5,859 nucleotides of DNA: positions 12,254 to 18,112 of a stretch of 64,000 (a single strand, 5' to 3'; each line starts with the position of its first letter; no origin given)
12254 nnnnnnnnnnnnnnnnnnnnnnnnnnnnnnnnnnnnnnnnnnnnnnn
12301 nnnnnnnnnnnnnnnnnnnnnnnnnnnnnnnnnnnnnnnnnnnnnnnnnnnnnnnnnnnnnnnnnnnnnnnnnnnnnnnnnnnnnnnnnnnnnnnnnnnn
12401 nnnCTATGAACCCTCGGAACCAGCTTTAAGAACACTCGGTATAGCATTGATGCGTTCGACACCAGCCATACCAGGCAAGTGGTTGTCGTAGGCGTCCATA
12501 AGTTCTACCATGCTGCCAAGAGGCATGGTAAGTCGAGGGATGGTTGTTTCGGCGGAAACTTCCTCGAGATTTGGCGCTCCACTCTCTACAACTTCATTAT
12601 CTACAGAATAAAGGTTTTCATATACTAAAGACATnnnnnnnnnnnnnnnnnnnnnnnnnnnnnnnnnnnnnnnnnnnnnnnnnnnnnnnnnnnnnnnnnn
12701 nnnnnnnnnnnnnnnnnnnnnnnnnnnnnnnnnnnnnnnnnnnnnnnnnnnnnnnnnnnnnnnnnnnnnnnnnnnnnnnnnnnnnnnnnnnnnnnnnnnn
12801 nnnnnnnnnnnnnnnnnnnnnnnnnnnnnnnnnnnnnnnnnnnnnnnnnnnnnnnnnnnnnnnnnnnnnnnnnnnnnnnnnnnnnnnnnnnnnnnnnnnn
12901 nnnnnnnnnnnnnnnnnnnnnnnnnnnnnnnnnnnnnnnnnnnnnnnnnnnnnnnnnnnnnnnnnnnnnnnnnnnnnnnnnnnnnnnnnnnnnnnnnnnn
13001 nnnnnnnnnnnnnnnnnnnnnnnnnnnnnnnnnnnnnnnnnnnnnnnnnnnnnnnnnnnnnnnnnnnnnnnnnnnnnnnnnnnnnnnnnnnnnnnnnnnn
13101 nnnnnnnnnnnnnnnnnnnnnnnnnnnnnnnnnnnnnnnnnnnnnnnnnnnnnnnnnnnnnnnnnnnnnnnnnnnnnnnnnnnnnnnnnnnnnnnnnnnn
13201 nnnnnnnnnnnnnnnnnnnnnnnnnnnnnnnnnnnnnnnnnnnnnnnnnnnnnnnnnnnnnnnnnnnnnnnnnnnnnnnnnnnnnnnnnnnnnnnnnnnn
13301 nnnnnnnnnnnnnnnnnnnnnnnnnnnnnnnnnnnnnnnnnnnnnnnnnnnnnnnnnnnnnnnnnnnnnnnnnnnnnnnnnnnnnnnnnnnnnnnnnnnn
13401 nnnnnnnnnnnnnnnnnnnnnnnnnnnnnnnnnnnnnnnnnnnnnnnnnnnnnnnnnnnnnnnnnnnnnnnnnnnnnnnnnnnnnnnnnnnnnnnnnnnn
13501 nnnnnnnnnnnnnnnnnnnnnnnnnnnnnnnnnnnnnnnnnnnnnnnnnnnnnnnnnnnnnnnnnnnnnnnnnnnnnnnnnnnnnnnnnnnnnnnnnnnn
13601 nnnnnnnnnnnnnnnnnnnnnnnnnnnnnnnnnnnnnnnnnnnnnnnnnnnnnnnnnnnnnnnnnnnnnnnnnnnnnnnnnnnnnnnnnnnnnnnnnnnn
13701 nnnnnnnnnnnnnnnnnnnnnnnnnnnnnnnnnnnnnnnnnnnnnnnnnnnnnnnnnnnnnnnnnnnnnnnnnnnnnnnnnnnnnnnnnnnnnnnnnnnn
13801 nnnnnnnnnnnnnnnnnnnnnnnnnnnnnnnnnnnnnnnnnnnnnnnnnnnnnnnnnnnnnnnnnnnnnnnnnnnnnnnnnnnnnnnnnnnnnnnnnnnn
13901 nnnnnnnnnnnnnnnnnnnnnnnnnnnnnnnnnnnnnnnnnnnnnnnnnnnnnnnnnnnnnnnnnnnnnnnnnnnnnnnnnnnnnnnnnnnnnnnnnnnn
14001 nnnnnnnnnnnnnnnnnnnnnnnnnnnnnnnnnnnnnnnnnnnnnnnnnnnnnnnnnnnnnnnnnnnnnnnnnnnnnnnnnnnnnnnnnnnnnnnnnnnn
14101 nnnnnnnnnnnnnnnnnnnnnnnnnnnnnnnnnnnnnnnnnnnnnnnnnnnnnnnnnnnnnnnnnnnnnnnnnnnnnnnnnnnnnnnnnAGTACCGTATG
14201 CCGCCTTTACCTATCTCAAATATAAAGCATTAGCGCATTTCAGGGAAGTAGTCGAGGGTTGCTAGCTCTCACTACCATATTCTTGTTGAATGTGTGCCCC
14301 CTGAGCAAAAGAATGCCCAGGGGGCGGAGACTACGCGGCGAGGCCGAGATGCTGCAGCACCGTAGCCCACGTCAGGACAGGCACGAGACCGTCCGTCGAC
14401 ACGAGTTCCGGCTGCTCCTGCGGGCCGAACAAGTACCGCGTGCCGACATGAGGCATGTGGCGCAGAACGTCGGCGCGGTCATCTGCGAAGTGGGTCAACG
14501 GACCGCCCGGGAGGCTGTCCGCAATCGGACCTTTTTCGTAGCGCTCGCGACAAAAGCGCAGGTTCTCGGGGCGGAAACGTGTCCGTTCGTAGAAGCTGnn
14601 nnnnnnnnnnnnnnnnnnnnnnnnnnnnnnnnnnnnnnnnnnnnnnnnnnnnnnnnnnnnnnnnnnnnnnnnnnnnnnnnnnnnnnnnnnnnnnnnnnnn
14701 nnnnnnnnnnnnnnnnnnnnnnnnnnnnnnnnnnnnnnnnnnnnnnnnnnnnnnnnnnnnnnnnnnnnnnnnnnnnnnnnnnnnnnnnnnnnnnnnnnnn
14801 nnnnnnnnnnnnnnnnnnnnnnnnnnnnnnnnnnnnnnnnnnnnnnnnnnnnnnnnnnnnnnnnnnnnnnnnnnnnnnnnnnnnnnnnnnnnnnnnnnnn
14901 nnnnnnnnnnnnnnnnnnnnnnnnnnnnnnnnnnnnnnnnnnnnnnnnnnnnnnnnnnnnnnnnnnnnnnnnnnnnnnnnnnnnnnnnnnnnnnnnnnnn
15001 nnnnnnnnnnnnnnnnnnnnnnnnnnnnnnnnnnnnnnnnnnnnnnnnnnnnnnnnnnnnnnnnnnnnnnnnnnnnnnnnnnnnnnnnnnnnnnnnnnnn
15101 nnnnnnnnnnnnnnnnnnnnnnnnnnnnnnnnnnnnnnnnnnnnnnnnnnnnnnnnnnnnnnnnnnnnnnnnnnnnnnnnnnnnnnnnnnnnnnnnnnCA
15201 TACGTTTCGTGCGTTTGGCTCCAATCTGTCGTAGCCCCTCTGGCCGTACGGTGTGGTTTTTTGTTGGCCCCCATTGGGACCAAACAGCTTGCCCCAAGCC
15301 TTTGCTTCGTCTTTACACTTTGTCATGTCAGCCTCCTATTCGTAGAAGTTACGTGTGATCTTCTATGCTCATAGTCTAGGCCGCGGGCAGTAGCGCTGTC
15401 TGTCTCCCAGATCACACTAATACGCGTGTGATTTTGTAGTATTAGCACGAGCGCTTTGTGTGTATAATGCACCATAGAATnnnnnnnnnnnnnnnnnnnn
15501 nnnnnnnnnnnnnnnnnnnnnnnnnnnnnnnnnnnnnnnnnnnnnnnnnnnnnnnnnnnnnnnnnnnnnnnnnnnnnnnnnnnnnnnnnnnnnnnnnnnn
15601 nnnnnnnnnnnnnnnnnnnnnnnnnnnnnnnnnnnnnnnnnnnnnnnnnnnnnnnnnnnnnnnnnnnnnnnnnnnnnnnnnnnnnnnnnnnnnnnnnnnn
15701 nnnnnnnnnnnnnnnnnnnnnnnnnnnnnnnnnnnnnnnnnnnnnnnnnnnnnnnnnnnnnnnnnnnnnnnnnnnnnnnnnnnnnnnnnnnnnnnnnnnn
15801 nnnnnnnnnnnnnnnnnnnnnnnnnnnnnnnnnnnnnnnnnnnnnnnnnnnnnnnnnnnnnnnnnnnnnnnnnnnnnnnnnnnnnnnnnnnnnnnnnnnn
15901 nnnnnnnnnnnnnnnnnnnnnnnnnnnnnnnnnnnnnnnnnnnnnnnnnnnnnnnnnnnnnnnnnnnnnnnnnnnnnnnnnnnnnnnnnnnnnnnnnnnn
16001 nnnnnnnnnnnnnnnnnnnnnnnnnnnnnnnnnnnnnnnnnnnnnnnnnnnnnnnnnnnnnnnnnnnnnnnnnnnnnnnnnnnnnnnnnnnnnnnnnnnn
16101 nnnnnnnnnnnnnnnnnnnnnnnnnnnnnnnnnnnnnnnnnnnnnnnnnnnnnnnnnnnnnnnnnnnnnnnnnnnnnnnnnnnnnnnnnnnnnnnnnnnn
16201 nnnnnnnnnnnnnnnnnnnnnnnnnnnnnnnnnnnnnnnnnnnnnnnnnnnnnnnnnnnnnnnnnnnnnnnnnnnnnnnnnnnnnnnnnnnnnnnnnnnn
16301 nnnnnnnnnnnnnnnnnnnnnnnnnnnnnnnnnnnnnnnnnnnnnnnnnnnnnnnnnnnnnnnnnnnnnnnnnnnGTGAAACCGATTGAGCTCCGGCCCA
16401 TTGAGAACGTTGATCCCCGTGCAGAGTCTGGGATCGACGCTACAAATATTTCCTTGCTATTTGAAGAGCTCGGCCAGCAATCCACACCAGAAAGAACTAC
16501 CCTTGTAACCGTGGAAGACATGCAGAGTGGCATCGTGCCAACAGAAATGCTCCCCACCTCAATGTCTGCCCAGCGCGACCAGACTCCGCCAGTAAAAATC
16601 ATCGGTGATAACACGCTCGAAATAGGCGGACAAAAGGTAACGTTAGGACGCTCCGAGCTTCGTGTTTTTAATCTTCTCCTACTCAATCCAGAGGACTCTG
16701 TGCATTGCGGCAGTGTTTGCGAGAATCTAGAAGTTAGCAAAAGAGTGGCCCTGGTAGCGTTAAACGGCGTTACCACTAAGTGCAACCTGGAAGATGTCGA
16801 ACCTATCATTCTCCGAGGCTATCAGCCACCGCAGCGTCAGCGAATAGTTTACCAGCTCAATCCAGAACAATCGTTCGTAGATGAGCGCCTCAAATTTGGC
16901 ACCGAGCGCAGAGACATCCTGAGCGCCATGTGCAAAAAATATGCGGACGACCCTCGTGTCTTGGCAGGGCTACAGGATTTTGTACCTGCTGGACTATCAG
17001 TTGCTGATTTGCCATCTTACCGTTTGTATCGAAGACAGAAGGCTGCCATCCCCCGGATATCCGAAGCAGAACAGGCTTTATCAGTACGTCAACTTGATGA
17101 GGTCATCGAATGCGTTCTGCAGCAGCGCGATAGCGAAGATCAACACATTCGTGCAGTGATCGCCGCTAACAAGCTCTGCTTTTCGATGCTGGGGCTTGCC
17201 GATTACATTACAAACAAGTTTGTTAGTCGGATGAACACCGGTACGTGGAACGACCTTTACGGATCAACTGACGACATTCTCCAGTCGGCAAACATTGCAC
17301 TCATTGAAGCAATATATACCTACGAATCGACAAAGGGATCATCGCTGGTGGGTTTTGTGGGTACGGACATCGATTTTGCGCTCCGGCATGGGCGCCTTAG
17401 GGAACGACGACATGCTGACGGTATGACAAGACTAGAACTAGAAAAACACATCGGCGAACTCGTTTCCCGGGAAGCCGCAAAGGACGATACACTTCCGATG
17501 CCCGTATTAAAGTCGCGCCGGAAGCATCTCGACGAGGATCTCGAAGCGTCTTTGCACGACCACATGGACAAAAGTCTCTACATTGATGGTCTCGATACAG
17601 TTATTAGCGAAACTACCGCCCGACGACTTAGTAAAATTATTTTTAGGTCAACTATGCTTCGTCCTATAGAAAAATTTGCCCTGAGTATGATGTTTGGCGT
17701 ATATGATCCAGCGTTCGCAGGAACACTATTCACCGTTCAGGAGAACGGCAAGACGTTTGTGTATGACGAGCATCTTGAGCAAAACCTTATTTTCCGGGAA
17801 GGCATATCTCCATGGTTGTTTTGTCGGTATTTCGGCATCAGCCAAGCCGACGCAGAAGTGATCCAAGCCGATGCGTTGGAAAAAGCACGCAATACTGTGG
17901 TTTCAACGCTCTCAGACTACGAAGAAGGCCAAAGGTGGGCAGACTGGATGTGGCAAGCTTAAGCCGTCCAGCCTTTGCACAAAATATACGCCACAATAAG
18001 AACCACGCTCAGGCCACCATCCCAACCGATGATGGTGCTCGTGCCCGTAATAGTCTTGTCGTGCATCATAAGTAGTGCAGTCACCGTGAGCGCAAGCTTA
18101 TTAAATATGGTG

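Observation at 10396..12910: RiPP-like locus: atypical HEXXH-domain protein converging on two tandem paralogous 76/77-aa peptides, beside an ABC exporter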

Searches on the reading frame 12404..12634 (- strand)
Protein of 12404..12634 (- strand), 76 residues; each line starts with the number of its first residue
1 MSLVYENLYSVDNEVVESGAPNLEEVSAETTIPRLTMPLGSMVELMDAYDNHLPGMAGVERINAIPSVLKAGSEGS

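Call 3: search_protein_families(library=pfam, proteins=[window:12404-12634:-], max_evalue=0.1)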
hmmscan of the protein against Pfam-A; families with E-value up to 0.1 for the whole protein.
window:12404-12634:- (76 aa): 0 families

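Call 4: search_protein_families(library=ncbifam, proteins=[window:12404-12634:-], max_evalue=0.1)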
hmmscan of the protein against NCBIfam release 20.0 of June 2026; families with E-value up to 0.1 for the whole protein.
window:12404-12634:- (76 aa): 0 families

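Call 12: find_homologous_proteins(query=window:12404-12634:-, max_evalue=10)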
Query window:12404-12634:- (76 aa): 2 proteins with E <= 10 among 2 candidates.
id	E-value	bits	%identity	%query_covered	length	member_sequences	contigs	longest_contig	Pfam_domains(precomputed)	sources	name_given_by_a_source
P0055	6.2e-41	154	100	100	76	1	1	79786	-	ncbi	ncbi:MAG: hypothetical protein ACQR33_06650 [Candidatus Saccharibacteria bacterium]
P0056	4.2e-24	101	70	100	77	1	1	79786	-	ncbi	ncbi:MAG: hypothetical protein ACQR33_06655 [Candidatus Saccharibacteria bacterium]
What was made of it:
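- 12404..12634 (-): Precursor-like peptide 1 (76 aa): acidic N-terminus, leader-like motif (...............), C-terminal tail AGSEGS-COOH. NCBI annotates it as a hypothetical protein (P0055, call 12).
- Tried and rejected: A word-based search with peptide 1 found only itself and its paralog (call 12).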

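Call 44: search_protein_families(library=ncbifam, proteins=[window:12407-12634:-], max_evalue=10)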
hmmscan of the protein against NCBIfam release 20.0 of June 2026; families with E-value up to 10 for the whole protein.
seq(76 aa): 0 families

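Call 55: find_homologous_proteins(query=A3, max_evalue=10)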
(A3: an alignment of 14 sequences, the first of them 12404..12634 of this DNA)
Query A3 (14 sequences) (76 aa, profile of the alignment): 17 proteins with E <= 10 among 1255 candidates.
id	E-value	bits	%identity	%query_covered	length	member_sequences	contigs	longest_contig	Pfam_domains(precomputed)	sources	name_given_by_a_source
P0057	6.9e-18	83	-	-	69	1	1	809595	-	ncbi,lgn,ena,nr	ncbi:MAG TPA: hypothetical protein VJ843_02930 [Candidatus Saccharimonadales bacterium]|nr:hypotheti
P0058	3.2e-17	80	-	-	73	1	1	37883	-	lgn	-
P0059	4.2e-17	80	-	-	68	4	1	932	-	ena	-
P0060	8.8e-17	79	-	-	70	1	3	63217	-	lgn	-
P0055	4.6e-14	70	100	100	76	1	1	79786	-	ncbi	ncbi:MAG: hypothetical protein ACQR33_06650 [Candidatus Saccharibacteria bacterium]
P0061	1.1e-13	69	30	42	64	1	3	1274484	-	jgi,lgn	jgi:hypothetical protein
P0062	4.4e-13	67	31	72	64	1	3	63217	-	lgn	-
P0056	1.2e-12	66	70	100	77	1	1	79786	-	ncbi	ncbi:MAG: hypothetical protein ACQR33_06655 [Candidatus Saccharibacteria bacterium]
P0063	5.3e-10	57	-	-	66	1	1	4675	-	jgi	-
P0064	4.9e-8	51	-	-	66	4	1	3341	-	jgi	-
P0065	7.8e-8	50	-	-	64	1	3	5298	-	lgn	-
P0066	2.5e-7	49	-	-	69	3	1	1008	-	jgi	jgi:hypothetical protein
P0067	2.0e-6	46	-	-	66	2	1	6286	PF27839.1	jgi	jgi:hypothetical protein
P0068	1.4e-5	43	34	51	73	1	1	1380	-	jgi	jgi:hypothetical protein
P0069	1.6e-5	43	-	-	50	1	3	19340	-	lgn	-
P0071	5.8e-2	32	-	-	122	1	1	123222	-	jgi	jgi:hypothetical protein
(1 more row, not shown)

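Call 57: find_encoding_contigs(protein=P0065, flank=5000, max_places=1)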
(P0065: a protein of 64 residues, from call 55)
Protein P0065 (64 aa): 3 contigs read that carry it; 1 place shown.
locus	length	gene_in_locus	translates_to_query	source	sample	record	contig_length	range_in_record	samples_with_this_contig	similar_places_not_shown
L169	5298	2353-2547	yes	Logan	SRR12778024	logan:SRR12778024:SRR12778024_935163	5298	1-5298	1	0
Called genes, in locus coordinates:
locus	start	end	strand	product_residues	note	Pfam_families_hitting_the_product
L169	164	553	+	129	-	PF00072:Response_reg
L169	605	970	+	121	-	PF00072:Response_reg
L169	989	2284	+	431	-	PF08245:Mur_ligase_M, PF02875:Mur_ligase_C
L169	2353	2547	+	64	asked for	-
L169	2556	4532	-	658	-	-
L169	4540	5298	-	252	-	?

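Call 58: find_encoding_contigs(protein=P0071, flank=6000, max_places=1)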
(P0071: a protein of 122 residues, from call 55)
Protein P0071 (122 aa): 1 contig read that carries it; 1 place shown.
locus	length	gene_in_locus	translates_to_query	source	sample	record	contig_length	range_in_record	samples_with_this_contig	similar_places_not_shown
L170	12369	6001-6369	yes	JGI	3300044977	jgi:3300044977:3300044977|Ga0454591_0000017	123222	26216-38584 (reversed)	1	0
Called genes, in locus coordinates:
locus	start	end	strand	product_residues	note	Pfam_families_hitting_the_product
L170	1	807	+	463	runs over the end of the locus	PF00772:DnaB, PF13481:AAA_25, PF03796:DnaB_C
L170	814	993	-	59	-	-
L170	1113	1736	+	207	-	-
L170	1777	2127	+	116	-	-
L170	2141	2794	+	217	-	PF08281:Sigma70_r4_2 (faint)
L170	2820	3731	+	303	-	PF09511:RNA_lig_T4_1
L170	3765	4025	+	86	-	-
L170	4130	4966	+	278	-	-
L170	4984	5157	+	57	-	-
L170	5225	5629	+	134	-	-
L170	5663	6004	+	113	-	-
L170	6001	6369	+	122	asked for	-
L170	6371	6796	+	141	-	-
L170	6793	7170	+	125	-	-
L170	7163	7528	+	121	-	PF19730:DUF6221 (weak)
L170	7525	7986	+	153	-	-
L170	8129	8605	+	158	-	-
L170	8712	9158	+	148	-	-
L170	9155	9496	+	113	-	-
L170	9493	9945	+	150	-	-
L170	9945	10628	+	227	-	-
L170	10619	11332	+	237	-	-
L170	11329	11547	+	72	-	-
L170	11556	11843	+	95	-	-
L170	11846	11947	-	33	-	-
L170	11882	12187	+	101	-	-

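Call 59: find_encoding_contigs(protein=P0067, flank=5000, max_places=1)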
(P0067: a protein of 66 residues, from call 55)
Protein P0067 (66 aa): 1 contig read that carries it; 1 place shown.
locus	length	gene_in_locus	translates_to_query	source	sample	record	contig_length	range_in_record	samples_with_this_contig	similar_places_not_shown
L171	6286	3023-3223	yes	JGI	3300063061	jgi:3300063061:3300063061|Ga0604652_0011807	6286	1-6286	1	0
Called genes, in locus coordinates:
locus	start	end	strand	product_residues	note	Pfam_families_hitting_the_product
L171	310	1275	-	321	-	PF08279:HTH_11, PF19187:HTH_PafC (faint), PF13280:WYL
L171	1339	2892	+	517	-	PF00083:Sugar_tr, PF07690:MFS_1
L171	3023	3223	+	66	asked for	PF27839:FxSxx-COOH (weak)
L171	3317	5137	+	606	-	-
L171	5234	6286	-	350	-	?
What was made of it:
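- On FxsA / FxSxx-COOH precursor peptides (TIGR04268 / PF27839): An actinobacterial GSxGS peptide, P0067, has only a precomputed weak PF27839 hit (call 59).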

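Call 72: search_protein_families(library=pfam, proteins=[L171:5234-6286:-, P0067], max_evalue=0.001)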
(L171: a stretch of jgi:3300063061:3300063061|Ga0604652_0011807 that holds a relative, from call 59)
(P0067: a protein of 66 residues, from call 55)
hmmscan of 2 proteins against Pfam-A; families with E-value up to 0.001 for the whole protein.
L171:5234-6286:- (350 aa): 6 families
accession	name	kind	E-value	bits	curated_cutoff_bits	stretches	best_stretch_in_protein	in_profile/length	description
PF13424.12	TPR_12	-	2.3e-41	140.3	30.1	5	253-317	8-72/77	Tetratricopeptide repeat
PF13374.12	TPR_10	-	4.4e-33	112.8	27.5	3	247-287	1-41/42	Tetratricopeptide repeat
PF07721.20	TPR_4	-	2.8e-07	30.9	27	0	249-270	2-23/26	Tetratricopeptide repeat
PF13432.12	TPR_16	-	2.5e-05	25.1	32.7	0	150-193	21-60/65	Tetratricopeptide repeat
PF07719.23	TPR_2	-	0.00096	19.5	27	0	126-148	5-27/34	Tetratricopeptide repeat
PF00515.34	TPR_1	-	0.00097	19.3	27.8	0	127-148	6-27/34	Tetratricopeptide repeat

P0067 (66 aa): 0 families

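Call 81: search_protein_families(library=phrogs, proteins=[L170:1113-1736:+, L170:2141-2794:+, L170:2820-3731:+, L170:4130-4966:+, L170:6001-6369:+, L170:6371-6796:+, L170:7525-7986:+, L170:9945-10628:+, L170:10619-11332:+, L170:8129-8605:+], max_evalue=0.001)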
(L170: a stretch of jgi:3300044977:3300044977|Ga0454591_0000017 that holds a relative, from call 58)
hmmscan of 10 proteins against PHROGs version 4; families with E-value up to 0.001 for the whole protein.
L170:1113-1736:+ (207 aa): 1 family
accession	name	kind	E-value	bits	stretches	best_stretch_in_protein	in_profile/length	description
phrog_10415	-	unknown function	4.7e-11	44.2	1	152-198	72-118/129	-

L170:2141-2794:+ (217 aa): 0 families

L170:2820-3731:+ (303 aa): 2 families
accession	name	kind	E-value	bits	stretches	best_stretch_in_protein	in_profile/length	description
phrog_562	-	tail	4.5e-32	112.4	1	63-220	21-186/377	RNA ligase and tail fiber protein attachment catalyst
phrog_2470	-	moron, auxiliary metabolic gene and host takeover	6e-06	27.4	1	215-300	51-117/119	membrane protein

L170:4130-4966:+ (278 aa): 0 families

L170:6001-6369:+ (122 aa): 0 families

L170:6371-6796:+ (141 aa): 0 families

L170:7525-7986:+ (153 aa): 0 families

L170:9945-10628:+ (227 aa): 0 families

L170:10619-11332:+ (237 aa): 0 families

L170:8129-8605:+ (158 aa): 0 families

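Call 89: predict_structure(alignment_id=A4)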
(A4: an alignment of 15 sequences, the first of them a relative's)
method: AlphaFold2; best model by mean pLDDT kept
length: 76 residues; sequences in the alignment: 15
mean_pLDDT: 53.4   pTM: 0.17
mean pLDDT of the five models: 53.4, 52.8, 51.3, 51.3, 49.9
residues with pLDDT >= 90: 0; 70-90: 0; 50-70: 56; < 50: 20
segments of 3 or more residues with pLDDT < 50: 11-22
pLDDT, mean of each block of 10 residues (from residue 1): 50 45 51 58 60 56 56 53
secondary structure, 60 per line:
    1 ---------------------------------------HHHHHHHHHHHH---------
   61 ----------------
elements in order: H40-51
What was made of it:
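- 12404..12634 (-): AF2 predicts it to be mostly disordered with one helix at residues 40-51, at low confidence (call 89).
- It is the only predicted helix in the peptide, although that prediction is low-confidence (call 89).
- Tried and rejected: The AF2 model of the peptide alone is low-confidence at pLDDT 53 (call 89), so I use it only as a hint of disorder.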

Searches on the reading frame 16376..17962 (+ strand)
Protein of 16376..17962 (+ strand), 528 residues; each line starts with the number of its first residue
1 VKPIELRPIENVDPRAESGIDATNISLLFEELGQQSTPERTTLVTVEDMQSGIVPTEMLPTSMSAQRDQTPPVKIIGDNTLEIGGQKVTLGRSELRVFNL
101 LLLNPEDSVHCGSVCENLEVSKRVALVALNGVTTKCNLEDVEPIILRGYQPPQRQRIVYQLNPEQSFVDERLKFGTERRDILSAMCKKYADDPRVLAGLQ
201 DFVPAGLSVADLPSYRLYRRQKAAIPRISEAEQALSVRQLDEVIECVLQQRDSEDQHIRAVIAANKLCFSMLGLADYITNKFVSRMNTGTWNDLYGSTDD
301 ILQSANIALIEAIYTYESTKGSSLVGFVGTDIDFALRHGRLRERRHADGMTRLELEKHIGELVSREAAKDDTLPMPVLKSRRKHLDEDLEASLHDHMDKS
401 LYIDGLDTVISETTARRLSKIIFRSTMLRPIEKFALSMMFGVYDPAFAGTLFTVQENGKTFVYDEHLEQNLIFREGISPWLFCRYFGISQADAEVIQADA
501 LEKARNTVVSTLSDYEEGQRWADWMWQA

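Call 3: search_protein_families(library=pfam, proteins=[window:16376-17962:+], max_evalue=0.1)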
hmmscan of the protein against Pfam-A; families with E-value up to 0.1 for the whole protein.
window:16376-17962:+ (528 aa): 0 families

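Call 4: search_protein_families(library=ncbifam, proteins=[window:16376-17962:+], max_evalue=0.1)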
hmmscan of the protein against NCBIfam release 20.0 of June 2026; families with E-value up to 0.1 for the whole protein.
window:16376-17962:+ (528 aa): 5 families
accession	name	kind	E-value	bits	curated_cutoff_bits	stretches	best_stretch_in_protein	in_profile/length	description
NF005514.0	PRK07122.1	subfamily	0.0033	16.6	372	1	261-328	39-97/264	RNA polymerase sigma factor SigF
NF006176.0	PRK08311.2-4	equivalog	0.0072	15.7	260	1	282-351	38-107/249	RNA polymerase sigma factor SigI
TIGR02980.1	SigBFG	subfamily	0.025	14.3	234.35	0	265-327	6-59/227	SigB/SigF/SigG family RNA polymerase sigma factor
NF004471.0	PRK05803.1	subfamily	0.085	12.1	252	0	296-334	75-113/235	RNA polymerase sporulation sigma factor SigK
NF005413.0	PRK06986.1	subfamily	0.096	12.5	201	0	298-336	43-81/241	RNA polymerase sigma factor FliA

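Call 68: search_protein_families(library=padloc, proteins=[window:16376-17962:+], max_evalue=0.01)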
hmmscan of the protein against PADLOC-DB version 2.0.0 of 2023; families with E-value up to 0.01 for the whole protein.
window:16376-17962:+ (528 aa): 0 families
